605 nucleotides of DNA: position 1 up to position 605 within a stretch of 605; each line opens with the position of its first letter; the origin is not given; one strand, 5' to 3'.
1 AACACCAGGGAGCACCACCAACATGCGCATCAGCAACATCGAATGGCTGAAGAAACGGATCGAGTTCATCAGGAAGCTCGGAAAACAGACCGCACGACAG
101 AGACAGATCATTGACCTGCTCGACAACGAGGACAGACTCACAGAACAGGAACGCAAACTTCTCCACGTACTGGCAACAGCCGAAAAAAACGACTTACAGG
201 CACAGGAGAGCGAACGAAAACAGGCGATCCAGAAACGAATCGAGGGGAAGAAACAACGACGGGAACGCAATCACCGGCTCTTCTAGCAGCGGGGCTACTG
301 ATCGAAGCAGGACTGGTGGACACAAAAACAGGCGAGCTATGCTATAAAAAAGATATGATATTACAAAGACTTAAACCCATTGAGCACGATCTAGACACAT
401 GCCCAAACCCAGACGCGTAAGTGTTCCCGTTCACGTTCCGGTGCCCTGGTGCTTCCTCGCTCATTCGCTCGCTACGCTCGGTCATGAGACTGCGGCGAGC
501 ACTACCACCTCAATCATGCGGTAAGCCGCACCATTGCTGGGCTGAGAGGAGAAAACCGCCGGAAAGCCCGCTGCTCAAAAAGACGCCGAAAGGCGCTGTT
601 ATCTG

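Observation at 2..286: Unrecognised small basic helical ORF in the position where ColE1 plasmids carry rop or the end of the mob operon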

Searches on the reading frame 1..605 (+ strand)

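Call 96: search_protein_families(library=pfam, proteins=[L019:51-494:+], max_evalue=1)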
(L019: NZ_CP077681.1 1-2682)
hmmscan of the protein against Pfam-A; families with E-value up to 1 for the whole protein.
L019:51-494:+ (148 aa): 1 family
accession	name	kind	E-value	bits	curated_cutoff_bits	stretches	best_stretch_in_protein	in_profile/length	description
PF06412.16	TraD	-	1.9e-08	34.5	22.3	1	79-144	2-61/62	Conjugal transfer protein TraD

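Call 107: search_protein_families(library=pfam, proteins=[L001:3425-4351:-, L001:2889-3422:-], max_evalue=0.001)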
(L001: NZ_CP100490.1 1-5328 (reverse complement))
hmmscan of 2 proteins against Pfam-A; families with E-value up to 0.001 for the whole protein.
L001:3425-4351:- (308 aa): 2 families
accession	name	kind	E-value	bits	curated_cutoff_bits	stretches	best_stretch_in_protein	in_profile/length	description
PF03389.21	MobA_MobL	-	3.2e-30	106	26.7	1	21-218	18-218/224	MobA/MobL family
PF03432.20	Relaxase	-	0.00055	20.7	24.6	0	22-132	1-104/132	MobA/VirD2-like, nuclease domain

L001:2889-3422:- (177 aa): 0 families

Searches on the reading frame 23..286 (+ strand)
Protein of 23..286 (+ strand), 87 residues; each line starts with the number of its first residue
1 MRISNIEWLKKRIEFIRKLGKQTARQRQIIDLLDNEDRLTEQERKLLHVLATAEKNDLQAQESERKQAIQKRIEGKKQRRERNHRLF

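Call 11: search_protein_families(library=pfam, proteins=[window:23-283:+], max_evalue=10)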
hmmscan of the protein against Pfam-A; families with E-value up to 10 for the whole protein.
seq(87 aa): 0 families

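Call 12: search_protein_families(library=ncbifam, proteins=[window:23-283:+], max_evalue=10)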
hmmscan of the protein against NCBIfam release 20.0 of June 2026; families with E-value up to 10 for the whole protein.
seq(87 aa): 2 families
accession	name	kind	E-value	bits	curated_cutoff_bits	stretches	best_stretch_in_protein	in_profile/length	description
NF051850.1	RespRegRprY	equivalog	0.58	9.5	370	1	17-57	134-175/234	response regulator transcription factor RprY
NF047537.1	YonT_type_I_tox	equivalog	2.8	8.1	45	1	49-80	22-55/59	type I TA system toxin YonT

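Call 29: find_encoding_contigs(protein=window:23-286:+, flank=6000, max_places=8)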
Protein window:23-286:+ (87 aa): 4 contigs read that carry it; 3 places shown.
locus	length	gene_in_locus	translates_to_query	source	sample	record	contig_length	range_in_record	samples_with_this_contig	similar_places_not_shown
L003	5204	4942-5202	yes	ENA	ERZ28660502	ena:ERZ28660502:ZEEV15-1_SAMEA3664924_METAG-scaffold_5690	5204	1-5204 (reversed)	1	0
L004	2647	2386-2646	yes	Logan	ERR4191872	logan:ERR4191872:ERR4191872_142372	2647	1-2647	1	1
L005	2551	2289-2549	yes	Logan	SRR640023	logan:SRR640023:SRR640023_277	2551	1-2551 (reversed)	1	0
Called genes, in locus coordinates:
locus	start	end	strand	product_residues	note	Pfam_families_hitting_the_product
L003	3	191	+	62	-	?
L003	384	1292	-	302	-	PF08708:PriCT_1 (faint), PF03090:Replicase, PF12728:HTH_17 (faint), PF13384:HTH_23 (weak)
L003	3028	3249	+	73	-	-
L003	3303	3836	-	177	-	-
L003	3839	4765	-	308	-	PF03389:MobA_MobL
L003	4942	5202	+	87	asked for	?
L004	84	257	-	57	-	-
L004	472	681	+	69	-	-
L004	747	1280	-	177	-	-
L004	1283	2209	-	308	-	PF03389:MobA_MobL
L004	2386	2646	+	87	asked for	?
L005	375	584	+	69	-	-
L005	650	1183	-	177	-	-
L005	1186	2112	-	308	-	PF03389:MobA_MobL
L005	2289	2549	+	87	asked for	?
